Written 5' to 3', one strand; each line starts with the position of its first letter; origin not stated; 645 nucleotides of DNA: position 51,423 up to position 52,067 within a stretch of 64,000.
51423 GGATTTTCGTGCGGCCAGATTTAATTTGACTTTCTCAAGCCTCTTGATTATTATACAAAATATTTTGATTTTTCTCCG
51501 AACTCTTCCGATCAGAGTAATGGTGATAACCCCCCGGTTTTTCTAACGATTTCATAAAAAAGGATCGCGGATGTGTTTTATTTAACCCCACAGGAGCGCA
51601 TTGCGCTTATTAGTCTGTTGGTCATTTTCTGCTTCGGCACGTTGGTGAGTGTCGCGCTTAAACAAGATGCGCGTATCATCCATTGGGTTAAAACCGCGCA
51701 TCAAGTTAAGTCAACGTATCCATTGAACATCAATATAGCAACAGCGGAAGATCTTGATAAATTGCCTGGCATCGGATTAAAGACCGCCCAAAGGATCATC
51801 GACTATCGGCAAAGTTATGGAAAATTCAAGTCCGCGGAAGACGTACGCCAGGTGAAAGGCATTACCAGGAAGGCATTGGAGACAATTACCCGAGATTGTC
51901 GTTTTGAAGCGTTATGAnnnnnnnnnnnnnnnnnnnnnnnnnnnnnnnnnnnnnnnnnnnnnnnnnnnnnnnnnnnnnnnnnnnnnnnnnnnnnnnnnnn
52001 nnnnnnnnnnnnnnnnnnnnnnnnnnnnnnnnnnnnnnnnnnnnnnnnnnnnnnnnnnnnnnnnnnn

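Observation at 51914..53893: ComEC without its metallo-beta-lactamase domain, immediately followed by a secreted PLD/Nuc-type nuclease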

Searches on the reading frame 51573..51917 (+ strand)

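Call 3: search_protein_families(library=pfam, proteins=[window:51573-51917:+], max_evalue=0.01)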
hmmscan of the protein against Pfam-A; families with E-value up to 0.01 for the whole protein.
window:51573-51917:+ (114 aa): 9 families
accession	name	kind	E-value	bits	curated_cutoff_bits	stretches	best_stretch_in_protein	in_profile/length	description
PF12836.13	HHH_3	-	2.1e-18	66.6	27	1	51-106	6-61/65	Helix-hairpin-helix motif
PF00633.29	HHH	-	4.6e-09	36.1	24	1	56-78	8-30/30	Helix-hairpin-helix motif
PF14520.12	HHH_5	-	4.5e-07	30.7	27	1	56-77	32-53/57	Helix-hairpin-helix domain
PF21176.3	RecR_HhH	-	3.9e-05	23.8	27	1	59-75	6-22/45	RecR, helix-hairpin-helix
PF14716.13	HHH_8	-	0.00019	22.2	30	1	52-81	41-70/73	Helix-hairpin-helix domain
PF14579.12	HHH_6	-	0.00073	20.1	25.6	1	61-106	27-75/90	Helix-hairpin-helix motif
PF04919.18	DUF655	-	0.0018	18.7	22.2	1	60-99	117-156/181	Protein of unknown function (DUF655)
PF03934.19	T2SSK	-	0.0028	18.4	24.2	1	51-99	1-49/63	Type II secretion system (T2SS), protein K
PF12826.13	HHH_2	-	0.0066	17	27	0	52-78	28-54/64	Helix-hairpin-helix motif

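Call 4: search_protein_families(library=ncbifam, proteins=[window:51573-51917:+], max_evalue=0.01)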
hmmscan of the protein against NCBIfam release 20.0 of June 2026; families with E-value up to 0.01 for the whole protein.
window:51573-51917:+ (114 aa): 7 families
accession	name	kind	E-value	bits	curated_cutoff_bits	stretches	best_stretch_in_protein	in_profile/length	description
TIGR01259.1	comE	subfamily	1.2e-18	67.2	152.35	1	5-107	15-116/120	comEA protein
TIGR00426.1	TIGR00426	subfamily_domain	5.4e-18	64.8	53.1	1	51-105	8-63/69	competence protein ComEA helix-hairpin-helix repeat region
TIGR03916.1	rSAM_link_UDG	hypoth_equivalog_domain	4.8e-06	25.9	343.5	1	42-104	313-373/415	putative DNA modification/repair radical SAM protein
TIGR00084.2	ruvA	equivalog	0.0019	17.8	85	1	58-89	109-141/202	Holliday junction branch migration protein RuvA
NF001688.0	PRK00448.1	equivalog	0.0028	15.2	873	1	61-109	1383-1430/1445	PolC-type DNA polymerase III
NF045978.1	ComEA_MAG0490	equivalog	0.0031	17.3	98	0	54-105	107-156/162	MAG0490 family ComEA-like DNA-binding protein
NF037980.1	T2SS_GspK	equivalog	0.0034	17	130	1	46-101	211-263/307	type II secretion system minor pseudopilin GspK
